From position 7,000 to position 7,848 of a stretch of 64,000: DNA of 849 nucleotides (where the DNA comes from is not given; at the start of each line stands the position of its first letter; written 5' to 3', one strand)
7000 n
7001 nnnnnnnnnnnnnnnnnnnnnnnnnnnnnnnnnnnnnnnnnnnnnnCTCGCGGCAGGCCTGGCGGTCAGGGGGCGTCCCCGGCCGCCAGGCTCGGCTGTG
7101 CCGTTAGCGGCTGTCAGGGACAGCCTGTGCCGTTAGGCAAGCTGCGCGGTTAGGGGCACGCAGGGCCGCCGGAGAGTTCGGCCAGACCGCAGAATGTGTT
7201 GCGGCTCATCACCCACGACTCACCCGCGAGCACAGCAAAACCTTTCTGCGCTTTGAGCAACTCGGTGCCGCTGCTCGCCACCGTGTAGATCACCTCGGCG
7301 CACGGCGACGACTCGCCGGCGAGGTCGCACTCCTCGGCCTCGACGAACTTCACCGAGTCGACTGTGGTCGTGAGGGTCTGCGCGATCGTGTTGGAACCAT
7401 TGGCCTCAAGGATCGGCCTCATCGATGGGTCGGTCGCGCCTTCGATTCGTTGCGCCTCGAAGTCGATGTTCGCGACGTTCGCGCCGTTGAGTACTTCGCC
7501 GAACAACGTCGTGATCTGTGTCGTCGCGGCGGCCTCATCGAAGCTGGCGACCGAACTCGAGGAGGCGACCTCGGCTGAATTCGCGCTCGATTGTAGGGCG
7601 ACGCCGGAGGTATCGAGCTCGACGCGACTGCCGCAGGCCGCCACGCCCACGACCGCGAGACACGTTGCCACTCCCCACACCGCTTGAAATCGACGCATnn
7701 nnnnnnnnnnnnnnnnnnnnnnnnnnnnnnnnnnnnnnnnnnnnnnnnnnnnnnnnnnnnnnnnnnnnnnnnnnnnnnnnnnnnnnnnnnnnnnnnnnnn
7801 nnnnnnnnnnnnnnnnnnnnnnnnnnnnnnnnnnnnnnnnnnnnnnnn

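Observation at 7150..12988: Candidate KstR-controlled, Mce4-independent steroid uptake module: lipoprotein plus Liv-type ABC importer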

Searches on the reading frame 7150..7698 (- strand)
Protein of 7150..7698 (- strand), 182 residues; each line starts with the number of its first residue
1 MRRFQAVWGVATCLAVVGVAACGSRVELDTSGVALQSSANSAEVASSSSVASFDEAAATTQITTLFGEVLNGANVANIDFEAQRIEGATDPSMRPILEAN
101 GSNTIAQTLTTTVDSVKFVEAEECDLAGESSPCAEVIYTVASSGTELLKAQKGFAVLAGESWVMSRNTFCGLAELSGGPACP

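Call 7: search_protein_families(library=pfam, proteins=[window:7150-7698:-], max_evalue=0.01)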
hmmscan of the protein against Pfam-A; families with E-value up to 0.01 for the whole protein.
window:7150-7698:- (182 aa): 0 families

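Call 34: search_solved_structures(query=window:7150-7698:-, max_evalue=10)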
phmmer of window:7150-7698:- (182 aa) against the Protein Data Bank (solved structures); distinct sequences matched with E-value up to 10: 2.
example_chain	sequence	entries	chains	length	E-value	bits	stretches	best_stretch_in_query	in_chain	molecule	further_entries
3pf0_A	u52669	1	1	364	0.03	17.7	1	86-151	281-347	Imelysin-like protein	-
8kew_F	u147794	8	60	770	1.3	12.4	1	92-137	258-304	P3(40) | Amyloid-beta precursor protein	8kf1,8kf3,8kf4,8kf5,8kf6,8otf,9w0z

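Call 35: find_homologous_proteins(query=window:7150-7698:-, max_evalue=0.001)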
Query window:7150-7698:- (182 aa): 3 proteins with E <= 0.001 among 1651 candidates.
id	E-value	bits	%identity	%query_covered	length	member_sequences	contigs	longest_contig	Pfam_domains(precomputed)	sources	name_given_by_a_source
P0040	1.3e-108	378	100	100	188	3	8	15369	-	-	-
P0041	2.4e-69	251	70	100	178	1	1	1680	PF26580.1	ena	-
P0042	4.0e-67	243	67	100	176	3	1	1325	PF26580.1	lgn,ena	-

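Call 57: find_homologous_proteins(query=A3, max_evalue=0.001)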
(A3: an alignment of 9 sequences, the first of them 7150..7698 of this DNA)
Query A3 (9 sequences) (182 aa, profile of the alignment): 29 proteins with E <= 0.001 among 8000 candidates.
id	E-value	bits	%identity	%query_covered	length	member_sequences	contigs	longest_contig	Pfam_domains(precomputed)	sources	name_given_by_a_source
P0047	2.4e-91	322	27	100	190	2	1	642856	PF26580.1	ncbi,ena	-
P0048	4.5e-90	318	26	100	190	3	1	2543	PF26580.1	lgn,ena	-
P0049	1.2e-89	317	25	100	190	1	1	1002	PF26580.1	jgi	-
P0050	2.5e-89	316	28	100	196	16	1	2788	PF26580.1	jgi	jgi:hypothetical protein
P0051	2.9e-89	316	25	100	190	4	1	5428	PF26580.1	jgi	jgi:hypothetical protein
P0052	7.8e-87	308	26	72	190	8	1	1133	PF26580.1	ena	-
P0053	1.4e-86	307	29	100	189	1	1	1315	PF26580.1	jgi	jgi:hypothetical protein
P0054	2.6e-86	306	23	100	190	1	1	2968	PF26580.1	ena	-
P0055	2.8e-86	306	28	71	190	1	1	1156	PF26580.1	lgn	-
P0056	4.5e-86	305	24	100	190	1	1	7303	PF26580.1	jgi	jgi:hypothetical protein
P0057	7.0e-86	305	26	100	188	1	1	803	PF26580.1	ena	-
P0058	7.7e-86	305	35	71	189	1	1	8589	PF26580.1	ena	-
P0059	1.1e-84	301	28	62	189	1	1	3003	PF26580.1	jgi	jgi:hypothetical protein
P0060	9.1e-84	298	29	62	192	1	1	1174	PF26580.1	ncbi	-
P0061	1.1e-83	298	27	100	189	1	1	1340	PF26580.1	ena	-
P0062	4.9e-83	295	28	100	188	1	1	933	PF26580.1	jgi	jgi:hypothetical protein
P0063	2.4e-80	287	26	99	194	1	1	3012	PF26580.1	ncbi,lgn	-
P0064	2.6e-80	287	29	71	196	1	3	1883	PF26580.1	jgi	jgi:hypothetical protein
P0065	1.2e-79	284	26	100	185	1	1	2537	PF26580.1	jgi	jgi:hypothetical protein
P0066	1.7e-79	284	27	99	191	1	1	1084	PF26580.1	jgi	jgi:hypothetical protein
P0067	6.4e-78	279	29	71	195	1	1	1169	PF26580.1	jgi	jgi:hypothetical protein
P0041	8.6e-74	265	70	100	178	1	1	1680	PF26580.1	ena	-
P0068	6.1e-71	256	28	71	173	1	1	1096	PF26580.1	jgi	jgi:hypothetical protein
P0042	1.0e-68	249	67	100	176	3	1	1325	PF26580.1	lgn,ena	-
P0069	3.2e-64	234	29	68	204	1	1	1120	PF26580.1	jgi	jgi:hypothetical protein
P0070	1.7e-62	228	29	68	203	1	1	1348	PF26580.1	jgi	jgi:hypothetical protein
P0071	1.3e-58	216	28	96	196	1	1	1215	PF26580.1,PF12072.14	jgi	jgi:hypothetical protein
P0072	6.0e-4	37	41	27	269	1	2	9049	PF26580.1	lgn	-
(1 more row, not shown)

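Call 64: predict_structure(alignment_id=A4)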
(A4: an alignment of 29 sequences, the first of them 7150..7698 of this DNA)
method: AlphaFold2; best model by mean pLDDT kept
length: 182 residues; sequences in the alignment: 29
mean_pLDDT: 82.5   pTM: 0.68
mean pLDDT of the five models: 82.5, 81.6, 81.5, 81.0, 80.3
residues with pLDDT >= 90: 113; 70-90: 19; 50-70: 33; < 50: 17
segments of 3 or more residues with pLDDT < 50: none
pLDDT, mean of each block of 10 residues (from residue 1): 61 52 49 51 51 90 96 90 95 94 92 97 95 97 94 96 97 88 86
secondary structure, 60 per line:
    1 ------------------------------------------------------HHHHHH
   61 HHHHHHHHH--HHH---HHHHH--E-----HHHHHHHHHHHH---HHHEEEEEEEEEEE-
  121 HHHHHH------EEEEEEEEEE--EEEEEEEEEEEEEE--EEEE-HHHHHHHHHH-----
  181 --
elements in order: H55-69 H78-82 H91-102 E109-119 H121-126 E133-142 E145-158 E161-164 H166-175

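Call 67: fold_search(model_id=the predicted structure, library=pdb)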
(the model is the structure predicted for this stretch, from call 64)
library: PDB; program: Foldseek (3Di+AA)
matches with E <= 10: 522; with E <= 0.001: 1
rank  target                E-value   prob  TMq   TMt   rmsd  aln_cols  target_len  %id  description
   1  8z9b_A                2.8e-04  1.00  0.45  0.67   3.1       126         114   13  Low molecular weight antigen MTB12 (released 2024-05-29)
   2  7sjy_A                7.9e-03  0.96  0.32  0.21   5.7       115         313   11  Crystal structure of Clostridium thermocellum RsgI9 S1C-NTF2 bi-domain (released 2022-03-02)
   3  7sjy_B                9.5e-03  0.93  0.31  0.21   5.8       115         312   12  Crystal structure of Clostridium thermocellum RsgI9 S1C-NTF2 bi-domain (released 2022-03-02)
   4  9vxg_A                2.5e-02  0.94  0.32  0.43   4.2       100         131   13  ROS-Sensing Transcription Factor YchJ Regulates the RssB-RpoS Pathway to Protect Salmonella Against Oxidative Attack b (released 2025-08-06)
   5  6g0k_C                7.4e-02  0.89  0.39  0.14   4.4       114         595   10  Crystal structure of Enterococcus faecium D63r Penicillin-Binding protein 5 (PBP5fm) (released 2019-04-10)
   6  3zg0_B                8.9e-02  0.47  0.28  0.10   5.3       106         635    8  Crystal structure of ceftaroline acyl-PBP2a from MRSA with non- covalently bound ceftaroline and muramic acid at allos (released 2013-10-09)
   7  3ub1_B                1.1e-01  0.80  0.34  0.26  12.2       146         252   14  Ntf2 like protein involved in plasmid conjugation (released 2012-02-08)
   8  4cpk_A                1.4e-01  0.35  0.27  0.10   5.7       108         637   11  Crystal structure of PBP2a double clinical mutant N146K-E150K from MRSA (released 2014-09-10)
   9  9e7y_C                1.4e-01  0.13  0.17  0.04  12.2       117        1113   14  De Novo Mycobacterium tuberculosis transcription initiation promoter complex with 7-mer RNA and disordered Beta' Lid e (released 2025-10-01)
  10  3zfz_B                1.5e-01  0.38  0.29  0.10   6.3       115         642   11  Crystal structure of ceftaroline acyl-PBP2a from MRSA with non- covalently bound ceftaroline and muramic acid at allos (released 2013-10-09)
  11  5m1a_A                1.6e-01  0.54  0.32  0.11   4.9       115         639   10  Crystal structure of PBP2a from MRSA in the presence of Ceftazidime ligand (released 2017-02-08)
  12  5m18_A                1.7e-01  0.28  0.26  0.10   5.5       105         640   10  Crystal structure of PBP2a from MRSA in the presence of Cefepime ligand (released 2017-02-08)
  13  4dki_B                1.8e-01  0.54  0.33  0.12   4.6       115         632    7  Structural Insights into the Anti- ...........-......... Staphylococcus aureus (MRSA) Activity of Ceftobiprole (released 2012-08-01)
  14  4cpk_B                1.8e-01  0.35  0.30  0.11   6.3       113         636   11  Crystal structure of PBP2a double clinical mutant N146K-E150K from MRSA (released 2014-09-10)
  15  9a4r_B                1.8e-01  0.15  0.18  0.04  14.5       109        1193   16  Integrative model of RPSH-RPOB by crosslinking MS and deep learning (released 2024-09-18)
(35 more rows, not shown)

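Call 84: find_encoding_contigs(protein=P0041, flank=3000, max_places=3)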
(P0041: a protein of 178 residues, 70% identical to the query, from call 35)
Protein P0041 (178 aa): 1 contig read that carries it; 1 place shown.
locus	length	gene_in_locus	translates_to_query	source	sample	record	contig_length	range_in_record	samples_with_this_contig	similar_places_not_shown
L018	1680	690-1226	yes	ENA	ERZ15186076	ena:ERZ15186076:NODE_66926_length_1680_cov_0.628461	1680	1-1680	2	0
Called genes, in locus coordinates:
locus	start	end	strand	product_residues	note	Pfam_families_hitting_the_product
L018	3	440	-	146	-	?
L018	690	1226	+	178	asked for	PF26580:Mtb12_C (weak)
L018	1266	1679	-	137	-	?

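Call 85: find_encoding_contigs(protein=P0042, flank=3000, max_places=3)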
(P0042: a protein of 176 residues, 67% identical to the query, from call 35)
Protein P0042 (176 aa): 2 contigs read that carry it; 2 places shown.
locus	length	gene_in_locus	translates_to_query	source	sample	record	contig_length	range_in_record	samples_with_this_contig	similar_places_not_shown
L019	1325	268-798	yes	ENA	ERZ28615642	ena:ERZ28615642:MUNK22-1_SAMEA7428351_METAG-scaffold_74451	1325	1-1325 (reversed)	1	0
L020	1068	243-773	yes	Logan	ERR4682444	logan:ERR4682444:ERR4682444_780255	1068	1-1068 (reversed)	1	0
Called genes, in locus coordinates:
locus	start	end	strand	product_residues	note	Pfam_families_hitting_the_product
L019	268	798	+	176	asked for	PF26580:Mtb12_C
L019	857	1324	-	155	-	?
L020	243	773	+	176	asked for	PF26580:Mtb12_C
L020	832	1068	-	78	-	?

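Call 98: find_encoding_contigs(protein=P0058, flank=9000, max_places=2)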
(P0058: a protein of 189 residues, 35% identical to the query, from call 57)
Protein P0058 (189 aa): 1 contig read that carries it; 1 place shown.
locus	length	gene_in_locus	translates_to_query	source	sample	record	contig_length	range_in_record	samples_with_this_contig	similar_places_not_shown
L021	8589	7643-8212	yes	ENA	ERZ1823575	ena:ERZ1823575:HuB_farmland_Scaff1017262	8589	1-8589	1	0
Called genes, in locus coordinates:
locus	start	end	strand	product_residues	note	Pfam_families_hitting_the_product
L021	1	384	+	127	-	?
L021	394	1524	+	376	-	PF00296:Bac_luciferase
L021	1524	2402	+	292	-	PF00106:adh_short, PF08659:KR, PF13561:adh_short_C2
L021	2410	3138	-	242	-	PF00005:ABC_tran, PF13304:AAA_21 (faint)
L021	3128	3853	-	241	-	PF00005:ABC_tran, PF13304:AAA_21 (faint), PF12399:BCA_ABC_TP_C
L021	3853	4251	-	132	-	-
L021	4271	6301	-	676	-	PF02653:BPD_transp_2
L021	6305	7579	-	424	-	PF13458:Peripla_BP_6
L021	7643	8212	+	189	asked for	PF26580:Mtb12_C (weak)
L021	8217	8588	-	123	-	?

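Call 99: find_encoding_contigs(protein=P0056, flank=9000, max_places=2)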
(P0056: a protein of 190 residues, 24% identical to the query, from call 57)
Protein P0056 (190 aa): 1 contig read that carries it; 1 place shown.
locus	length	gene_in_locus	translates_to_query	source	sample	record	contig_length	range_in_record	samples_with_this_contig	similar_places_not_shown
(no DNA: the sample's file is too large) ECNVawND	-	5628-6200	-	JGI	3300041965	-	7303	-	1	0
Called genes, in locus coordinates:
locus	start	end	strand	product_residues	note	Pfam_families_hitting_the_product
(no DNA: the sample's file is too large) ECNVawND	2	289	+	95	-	?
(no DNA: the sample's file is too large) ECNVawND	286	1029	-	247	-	PF00005:ABC_tran, PF13304:AAA_21 (faint)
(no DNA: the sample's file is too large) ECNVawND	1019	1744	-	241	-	PF00005:ABC_tran, PF13304:AAA_21 (faint), PF12399:BCA_ABC_TP_C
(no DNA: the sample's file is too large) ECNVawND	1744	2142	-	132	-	-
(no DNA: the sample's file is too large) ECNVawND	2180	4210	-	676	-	PF02653:BPD_transp_2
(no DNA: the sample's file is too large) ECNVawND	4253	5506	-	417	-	PF13458:Peripla_BP_6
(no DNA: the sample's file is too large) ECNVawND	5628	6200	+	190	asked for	PF26580:Mtb12_C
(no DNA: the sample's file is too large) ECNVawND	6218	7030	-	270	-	PF00211:Guanylate_cyc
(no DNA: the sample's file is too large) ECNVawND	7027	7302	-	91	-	?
